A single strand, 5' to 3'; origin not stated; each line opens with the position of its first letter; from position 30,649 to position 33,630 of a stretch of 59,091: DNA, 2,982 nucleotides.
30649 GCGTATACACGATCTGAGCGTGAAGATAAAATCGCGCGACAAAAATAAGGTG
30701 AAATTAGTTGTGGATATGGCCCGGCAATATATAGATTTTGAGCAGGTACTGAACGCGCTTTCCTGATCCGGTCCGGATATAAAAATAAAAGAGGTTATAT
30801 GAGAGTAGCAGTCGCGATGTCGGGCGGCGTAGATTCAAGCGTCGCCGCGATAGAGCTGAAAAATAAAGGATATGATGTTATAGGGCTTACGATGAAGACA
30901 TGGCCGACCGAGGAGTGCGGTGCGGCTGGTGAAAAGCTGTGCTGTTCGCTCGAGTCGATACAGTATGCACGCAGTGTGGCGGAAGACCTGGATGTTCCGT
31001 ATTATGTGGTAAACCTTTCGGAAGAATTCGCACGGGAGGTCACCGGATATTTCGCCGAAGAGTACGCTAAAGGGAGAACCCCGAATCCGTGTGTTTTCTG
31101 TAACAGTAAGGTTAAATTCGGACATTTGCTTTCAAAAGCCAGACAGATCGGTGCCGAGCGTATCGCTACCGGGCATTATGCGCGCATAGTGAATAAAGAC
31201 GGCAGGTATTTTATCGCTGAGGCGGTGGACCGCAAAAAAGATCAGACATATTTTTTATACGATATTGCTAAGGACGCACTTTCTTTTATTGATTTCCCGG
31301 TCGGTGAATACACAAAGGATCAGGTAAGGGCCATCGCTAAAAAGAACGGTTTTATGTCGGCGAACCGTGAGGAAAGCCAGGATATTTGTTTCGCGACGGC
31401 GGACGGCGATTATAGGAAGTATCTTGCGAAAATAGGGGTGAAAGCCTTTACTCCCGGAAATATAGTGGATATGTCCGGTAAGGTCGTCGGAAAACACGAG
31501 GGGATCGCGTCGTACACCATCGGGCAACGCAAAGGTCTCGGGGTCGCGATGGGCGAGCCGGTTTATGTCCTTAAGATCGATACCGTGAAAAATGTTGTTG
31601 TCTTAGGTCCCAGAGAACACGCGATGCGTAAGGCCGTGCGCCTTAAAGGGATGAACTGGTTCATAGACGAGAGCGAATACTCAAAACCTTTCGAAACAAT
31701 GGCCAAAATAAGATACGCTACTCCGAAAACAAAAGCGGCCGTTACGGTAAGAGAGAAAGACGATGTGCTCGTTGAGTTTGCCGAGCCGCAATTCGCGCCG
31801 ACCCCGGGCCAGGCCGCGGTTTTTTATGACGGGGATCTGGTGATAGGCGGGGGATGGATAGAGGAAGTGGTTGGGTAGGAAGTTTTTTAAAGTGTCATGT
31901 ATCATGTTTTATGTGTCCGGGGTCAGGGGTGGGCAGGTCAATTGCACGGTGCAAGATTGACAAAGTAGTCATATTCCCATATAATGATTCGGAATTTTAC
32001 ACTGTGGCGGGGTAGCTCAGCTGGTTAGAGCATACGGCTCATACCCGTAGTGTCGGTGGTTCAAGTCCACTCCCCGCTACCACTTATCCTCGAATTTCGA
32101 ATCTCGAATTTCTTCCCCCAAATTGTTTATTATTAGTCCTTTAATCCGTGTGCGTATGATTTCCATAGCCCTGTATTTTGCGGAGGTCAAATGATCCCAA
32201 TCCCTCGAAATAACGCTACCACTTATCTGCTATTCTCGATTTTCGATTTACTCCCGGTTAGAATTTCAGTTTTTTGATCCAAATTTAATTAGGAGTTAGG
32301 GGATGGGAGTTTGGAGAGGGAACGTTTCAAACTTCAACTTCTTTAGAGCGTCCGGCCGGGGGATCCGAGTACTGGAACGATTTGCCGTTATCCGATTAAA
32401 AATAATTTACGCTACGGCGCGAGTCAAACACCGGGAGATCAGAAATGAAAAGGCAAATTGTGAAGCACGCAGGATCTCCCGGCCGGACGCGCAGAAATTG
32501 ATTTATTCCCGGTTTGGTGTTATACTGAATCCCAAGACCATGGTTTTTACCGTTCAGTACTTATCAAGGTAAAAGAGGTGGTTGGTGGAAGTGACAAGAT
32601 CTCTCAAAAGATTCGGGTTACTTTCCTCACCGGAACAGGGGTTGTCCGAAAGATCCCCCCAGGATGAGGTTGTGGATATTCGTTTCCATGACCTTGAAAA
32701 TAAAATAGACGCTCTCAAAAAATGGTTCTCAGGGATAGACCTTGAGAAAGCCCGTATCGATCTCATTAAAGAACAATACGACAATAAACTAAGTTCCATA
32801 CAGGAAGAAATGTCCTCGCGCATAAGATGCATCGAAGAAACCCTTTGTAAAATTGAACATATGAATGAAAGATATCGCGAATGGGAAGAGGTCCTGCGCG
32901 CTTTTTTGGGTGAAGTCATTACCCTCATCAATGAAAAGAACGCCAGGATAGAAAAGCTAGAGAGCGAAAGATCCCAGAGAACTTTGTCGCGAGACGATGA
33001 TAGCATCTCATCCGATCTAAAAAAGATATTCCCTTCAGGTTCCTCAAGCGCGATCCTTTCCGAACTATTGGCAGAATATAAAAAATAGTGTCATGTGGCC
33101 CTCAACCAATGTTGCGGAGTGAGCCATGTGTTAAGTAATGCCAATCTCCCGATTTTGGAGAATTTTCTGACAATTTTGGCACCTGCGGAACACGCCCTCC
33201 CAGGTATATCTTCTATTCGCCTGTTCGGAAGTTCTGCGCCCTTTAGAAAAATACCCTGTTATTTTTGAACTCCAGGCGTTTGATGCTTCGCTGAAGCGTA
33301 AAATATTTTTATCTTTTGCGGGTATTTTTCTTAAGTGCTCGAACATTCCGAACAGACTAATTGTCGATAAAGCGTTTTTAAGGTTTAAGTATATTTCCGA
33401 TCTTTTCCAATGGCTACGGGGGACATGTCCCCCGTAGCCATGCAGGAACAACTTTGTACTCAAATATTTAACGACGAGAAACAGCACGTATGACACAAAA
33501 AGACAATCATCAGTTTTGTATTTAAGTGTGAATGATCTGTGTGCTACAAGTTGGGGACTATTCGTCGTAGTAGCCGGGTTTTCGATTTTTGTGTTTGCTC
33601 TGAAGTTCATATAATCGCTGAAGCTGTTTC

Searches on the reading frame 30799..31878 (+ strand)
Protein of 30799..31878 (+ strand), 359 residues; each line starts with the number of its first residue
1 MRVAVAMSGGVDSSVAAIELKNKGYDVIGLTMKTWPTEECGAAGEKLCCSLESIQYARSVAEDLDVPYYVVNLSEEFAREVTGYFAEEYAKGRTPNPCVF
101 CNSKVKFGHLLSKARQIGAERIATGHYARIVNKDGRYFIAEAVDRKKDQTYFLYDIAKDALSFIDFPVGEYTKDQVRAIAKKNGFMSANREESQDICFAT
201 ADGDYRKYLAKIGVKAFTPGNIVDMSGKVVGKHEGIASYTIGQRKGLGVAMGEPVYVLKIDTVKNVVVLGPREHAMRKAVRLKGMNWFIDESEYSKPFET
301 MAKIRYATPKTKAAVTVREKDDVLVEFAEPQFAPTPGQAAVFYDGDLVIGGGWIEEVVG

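Call 14: find_encoding_contigs(protein=window:30799-31878:+, flank=10000, max_places=10)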
Protein window:30799-31878:+ (359 aa): 5 contigs read that carry it; 2 places shown.
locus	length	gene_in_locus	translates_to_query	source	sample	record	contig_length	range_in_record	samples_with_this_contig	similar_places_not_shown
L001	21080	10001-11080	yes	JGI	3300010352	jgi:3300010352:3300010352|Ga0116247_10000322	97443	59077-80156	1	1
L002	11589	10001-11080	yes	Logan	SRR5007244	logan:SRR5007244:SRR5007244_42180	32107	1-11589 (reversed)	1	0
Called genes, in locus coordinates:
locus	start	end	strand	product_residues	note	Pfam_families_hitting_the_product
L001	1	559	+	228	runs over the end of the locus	PF02384:N6_Mtase (weak), PF03602:Cons_hypoth95, PF01170:UPF0020, PF05175:MTS, PF06325:PrmA, PF09445:Methyltransf_15, PF13847:Methyltransf_31, PF13649:Methyltransf_25, +4 more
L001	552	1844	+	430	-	PF00275:EPSP_synthase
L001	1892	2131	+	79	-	PF00886:Ribosomal_S16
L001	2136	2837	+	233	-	PF01746:tRNA_m1G_MT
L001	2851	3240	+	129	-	PF01245:Ribosomal_L19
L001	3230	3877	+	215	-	PF01351:RNase_HII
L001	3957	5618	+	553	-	PF01268:FTHFS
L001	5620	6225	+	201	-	PF04961:FTCD_C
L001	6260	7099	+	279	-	PF00763:THF_DHG_CYH, PF02882:THF_DHG_CYH_C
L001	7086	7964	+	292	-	PF02219:MTHFR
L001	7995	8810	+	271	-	PF02548:Pantoate_transf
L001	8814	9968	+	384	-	PF13500:AAA_26, PF01656:CbiA, PF07085:DRTGG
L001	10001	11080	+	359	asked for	PF03054:tRNA_Me_trans, PF20259:tRNA_Me_trans_M, PF20258:tRNA_Me_trans_C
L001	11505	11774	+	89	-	-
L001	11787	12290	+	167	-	-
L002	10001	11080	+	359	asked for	PF03054:tRNA_Me_trans, PF20259:tRNA_Me_trans_M, PF20258:tRNA_Me_trans_C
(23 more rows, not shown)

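Call 34: find_homologous_proteins(query=window:30799-31878:+, max_evalue=1e-50)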
Query window:30799-31878:+ (359 aa): 7992 proteins with E <= 1e-50 among 8000 candidates; the best 120 are listed.
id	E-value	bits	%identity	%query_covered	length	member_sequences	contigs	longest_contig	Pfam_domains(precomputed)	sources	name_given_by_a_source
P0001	3.6e-166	570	66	100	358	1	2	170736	PF20259.4,PF03054.23,PF20258.5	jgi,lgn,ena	-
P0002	3.5e-165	567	68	99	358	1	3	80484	PF20259.4,PF03054.23,PF20258.5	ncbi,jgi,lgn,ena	-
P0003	8.8e-165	566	66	99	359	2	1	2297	PF20259.4,PF03054.23,PF20258.5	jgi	-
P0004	5.1e-163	560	67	99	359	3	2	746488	PF20259.4,PF03054.23,PF20258.5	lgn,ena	-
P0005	9.5e-159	546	67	100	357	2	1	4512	PF20259.4,PF03054.23,PF20258.5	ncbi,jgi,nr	ncbi:MAG: tRNA 2-thiouridine(34) synthase MnmA [Candidatus Omnitrophica bacterium]|nr:tRNA 2-thiouri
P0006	2.5e-158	545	64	100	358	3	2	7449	PF20259.4,PF03054.23,PF06508.20,PF20258.5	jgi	jgi:tRNA-specific 2-thiouridylase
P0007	3.8e-158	544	63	100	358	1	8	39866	PF20259.4,PF03054.23,PF20258.5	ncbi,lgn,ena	ncbi:MAG: tRNA 2-thiouridine(34) synthase MnmA [Candidatus Omnitrophota bacterium]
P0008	4.5e-157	541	63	100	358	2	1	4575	PF20259.4,PF03054.23,PF20258.5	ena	-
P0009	6.5e-157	540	65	100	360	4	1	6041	PF20259.4,PF03054.23,PF20258.5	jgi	jgi:tRNA-specific 2-thiouridylase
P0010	7.6e-157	540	64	100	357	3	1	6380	PF20259.4,PF03054.23,PF06508.20,PF20258.5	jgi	jgi:tRNA-specific 2-thiouridylase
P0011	1.2e-156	539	64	100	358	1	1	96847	PF20259.4,PF03054.23,PF20258.5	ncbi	ncbi:tRNA 2-thiouridine(34) synthase MnmA [Candidatus Omnitrophota bacterium]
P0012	1.7e-156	539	64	100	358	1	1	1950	PF24167.2,PF20259.4,PF03054.23,PF06508.20,PF00764.26,PF20258.5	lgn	-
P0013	2.0e-156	538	64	100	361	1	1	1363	PF20259.4,PF03054.23,PF20258.5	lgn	-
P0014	5.5e-156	537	65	99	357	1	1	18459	PF20259.4,PF03054.23,PF20258.5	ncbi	-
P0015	9.7e-156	536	63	100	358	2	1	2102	PF20259.4,PF03054.23,PF20258.5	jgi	-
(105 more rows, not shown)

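Call 35: find_encoding_contigs(protein=P0004, flank=10000, max_places=2)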
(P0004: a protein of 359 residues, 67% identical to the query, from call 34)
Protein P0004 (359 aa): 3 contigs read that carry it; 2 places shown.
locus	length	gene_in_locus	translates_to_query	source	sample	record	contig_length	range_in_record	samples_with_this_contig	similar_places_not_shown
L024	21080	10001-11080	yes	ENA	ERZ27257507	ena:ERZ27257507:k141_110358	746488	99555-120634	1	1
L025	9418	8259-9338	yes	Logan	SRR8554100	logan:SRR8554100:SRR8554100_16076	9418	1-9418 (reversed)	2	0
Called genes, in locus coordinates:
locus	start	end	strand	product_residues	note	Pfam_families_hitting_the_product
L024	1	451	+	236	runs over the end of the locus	PF03602:Cons_hypoth95 (weak), PF05175:MTS, PF06325:PrmA, PF08241:Methyltransf_11 (faint), PF08242:Methyltransf_12 (weak), PF09445:Methyltransf_15 (weak), PF13649:Methyltransf_25, PF13847:Methyltransf_31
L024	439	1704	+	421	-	PF00275:EPSP_synthase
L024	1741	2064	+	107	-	PF00886:Ribosomal_S16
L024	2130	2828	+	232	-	PF01746:tRNA_m1G_MT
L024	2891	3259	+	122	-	PF01245:Ribosomal_L19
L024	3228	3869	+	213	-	PF01351:RNase_HII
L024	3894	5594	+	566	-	PF01268:FTHFS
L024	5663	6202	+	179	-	PF04961:FTCD_C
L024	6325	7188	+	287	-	PF00763:THF_DHG_CYH, PF02882:THF_DHG_CYH_C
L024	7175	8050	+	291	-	PF02219:MTHFR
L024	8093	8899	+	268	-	PF02548:Pantoate_transf, PF13714:PEP_mutase (weak)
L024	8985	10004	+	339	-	PF02424:ApbE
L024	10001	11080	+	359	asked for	PF03054:tRNA_Me_trans, PF20259:tRNA_Me_trans_M, PF20258:tRNA_Me_trans_C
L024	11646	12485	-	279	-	PF00535:Glycos_transf_2, PF10111:Glyco_tranf_2_2, PF13641:Glyco_tranf_2_3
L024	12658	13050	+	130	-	PF02566:OsmC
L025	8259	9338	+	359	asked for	PF03054:tRNA_Me_trans, PF20259:tRNA_Me_trans_M, PF20258:tRNA_Me_trans_C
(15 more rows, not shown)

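Call 36: find_encoding_contigs(protein=P0002, flank=10000, max_places=2)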
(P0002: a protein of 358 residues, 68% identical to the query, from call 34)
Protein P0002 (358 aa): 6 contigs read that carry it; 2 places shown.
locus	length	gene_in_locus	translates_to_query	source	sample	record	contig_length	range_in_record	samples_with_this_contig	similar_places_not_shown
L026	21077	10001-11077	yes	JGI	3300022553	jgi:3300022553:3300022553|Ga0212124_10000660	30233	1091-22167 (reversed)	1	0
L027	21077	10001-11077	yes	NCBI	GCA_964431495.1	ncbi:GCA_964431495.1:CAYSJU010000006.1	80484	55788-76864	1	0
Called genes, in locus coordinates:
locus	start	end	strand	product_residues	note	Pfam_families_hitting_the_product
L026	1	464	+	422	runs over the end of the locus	PF00275:EPSP_synthase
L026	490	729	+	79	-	PF00886:Ribosomal_S16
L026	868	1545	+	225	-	PF01746:tRNA_m1G_MT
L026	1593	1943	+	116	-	PF01245:Ribosomal_L19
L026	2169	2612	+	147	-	PF01351:RNase_HII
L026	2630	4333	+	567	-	PF01268:FTHFS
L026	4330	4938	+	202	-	PF04961:FTCD_C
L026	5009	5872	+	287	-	PF00763:THF_DHG_CYH, PF02882:THF_DHG_CYH_C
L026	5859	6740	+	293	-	PF02219:MTHFR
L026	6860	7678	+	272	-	PF02548:Pantoate_transf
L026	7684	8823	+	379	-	PF01656:CbiA, PF13500:AAA_26, PF07085:DRTGG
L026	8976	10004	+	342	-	PF02424:ApbE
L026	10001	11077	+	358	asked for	PF03054:tRNA_Me_trans, PF20259:tRNA_Me_trans_M, PF20258:tRNA_Me_trans_C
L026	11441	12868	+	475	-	PF22612:GH113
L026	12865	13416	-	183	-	PF03729:DUF308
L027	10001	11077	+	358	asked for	PF03054:tRNA_Me_trans, PF20259:tRNA_Me_trans_M, PF20258:tRNA_Me_trans_C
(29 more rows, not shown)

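Call 37: find_encoding_contigs(protein=P0001, flank=10000, max_places=2)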
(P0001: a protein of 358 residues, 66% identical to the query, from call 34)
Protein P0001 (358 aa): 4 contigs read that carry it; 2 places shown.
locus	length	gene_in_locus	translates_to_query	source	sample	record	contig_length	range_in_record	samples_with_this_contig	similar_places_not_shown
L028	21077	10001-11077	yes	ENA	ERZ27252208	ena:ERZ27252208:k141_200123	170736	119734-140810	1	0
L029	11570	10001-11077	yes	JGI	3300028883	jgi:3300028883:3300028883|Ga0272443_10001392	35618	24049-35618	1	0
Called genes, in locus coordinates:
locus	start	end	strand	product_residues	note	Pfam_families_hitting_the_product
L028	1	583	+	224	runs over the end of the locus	PF01135:PCMT (faint), PF05175:MTS, PF06325:PrmA (weak), PF02390:Methyltransf_4 (weak), PF13847:Methyltransf_31, PF08241:Methyltransf_11, PF08242:Methyltransf_12 (weak), PF13649:Methyltransf_25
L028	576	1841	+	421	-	PF00275:EPSP_synthase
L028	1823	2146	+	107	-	PF00886:Ribosomal_S16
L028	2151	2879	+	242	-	PF01746:tRNA_m1G_MT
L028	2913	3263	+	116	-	PF01245:Ribosomal_L19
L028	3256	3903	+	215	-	PF01351:RNase_HII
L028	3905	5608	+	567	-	PF01268:FTHFS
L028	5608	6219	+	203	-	PF04961:FTCD_C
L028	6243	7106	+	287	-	PF00763:THF_DHG_CYH, PF02882:THF_DHG_CYH_C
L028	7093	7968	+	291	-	PF02219:MTHFR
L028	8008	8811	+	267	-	PF02548:Pantoate_transf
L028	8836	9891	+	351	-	PF02424:ApbE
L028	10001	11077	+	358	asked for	PF03054:tRNA_Me_trans, PF20259:tRNA_Me_trans_M, PF20258:tRNA_Me_trans_C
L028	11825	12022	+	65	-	-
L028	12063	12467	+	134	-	PF22091:DUF6941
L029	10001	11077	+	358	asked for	PF03054:tRNA_Me_trans, PF20259:tRNA_Me_trans_M, PF20258:tRNA_Me_trans_C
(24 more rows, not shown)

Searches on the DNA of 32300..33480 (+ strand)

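Call 24: search_rna_families(source=window, start=32300, end=33480, threshold=evalue, max_evalue=10)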
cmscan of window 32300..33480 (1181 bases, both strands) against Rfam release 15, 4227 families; matches with E-value up to 10: 2.
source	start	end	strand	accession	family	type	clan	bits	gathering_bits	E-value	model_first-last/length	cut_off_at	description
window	32844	32905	+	RF02580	tsr31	Gene; sRNA;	-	18.5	50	5.2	1-70/70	no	S. aureus tsr31 small RNA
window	32935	33024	+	RF02034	IMES-1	Gene;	-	13.5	81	5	1-191/191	no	IMES-1 RNA motif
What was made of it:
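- On Any Rfam RNA family: Nothing overlaps the elements at E<=10 in 32300-33480 (call 24).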

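Call 55: search_dna_similar(query=window:32348-32490:+, collection=plasmids, mode=distant, max_evalue=0.01, max_rows=10)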
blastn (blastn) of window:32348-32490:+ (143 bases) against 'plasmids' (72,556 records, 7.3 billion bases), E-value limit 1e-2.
No match.

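Call 56: search_dna_similar(query=window:32348-32490:+, collection=phages, mode=distant, max_evalue=0.01, max_rows=10)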
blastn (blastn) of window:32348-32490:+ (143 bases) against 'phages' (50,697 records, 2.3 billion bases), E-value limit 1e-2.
No match.

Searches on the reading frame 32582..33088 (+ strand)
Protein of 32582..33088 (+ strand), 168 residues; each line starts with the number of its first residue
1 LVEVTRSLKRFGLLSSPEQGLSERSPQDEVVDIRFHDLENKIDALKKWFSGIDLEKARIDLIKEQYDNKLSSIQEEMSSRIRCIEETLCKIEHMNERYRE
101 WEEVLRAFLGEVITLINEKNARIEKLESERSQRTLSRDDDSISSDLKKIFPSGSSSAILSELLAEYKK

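Call 33: search_protein_families(library=pfam, proteins=[window:32582-33088:+], max_evalue=0.001)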
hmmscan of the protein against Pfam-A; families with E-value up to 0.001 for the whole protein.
window:32582-33088:+ (168 aa): 0 families

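Call 60: find_encoding_contigs(protein=window:32585-33088:+, flank=3000, max_places=10)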
Protein window:32585-33088:+ (167 aa): 1 contig read that carries it; 1 place shown.
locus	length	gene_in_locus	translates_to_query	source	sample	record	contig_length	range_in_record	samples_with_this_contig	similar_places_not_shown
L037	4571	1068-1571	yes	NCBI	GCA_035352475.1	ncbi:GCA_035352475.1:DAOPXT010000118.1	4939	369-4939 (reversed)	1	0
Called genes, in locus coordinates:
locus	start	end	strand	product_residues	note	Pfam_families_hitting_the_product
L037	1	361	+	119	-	PF20259:tRNA_Me_trans_M, PF20258:tRNA_Me_trans_C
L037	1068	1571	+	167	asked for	-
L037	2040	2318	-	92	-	-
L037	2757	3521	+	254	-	-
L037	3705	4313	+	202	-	PF00754:F5_F8_type_C, PF22633:F5_F8_type_C_2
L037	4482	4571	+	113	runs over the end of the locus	PF07883:Cupin_2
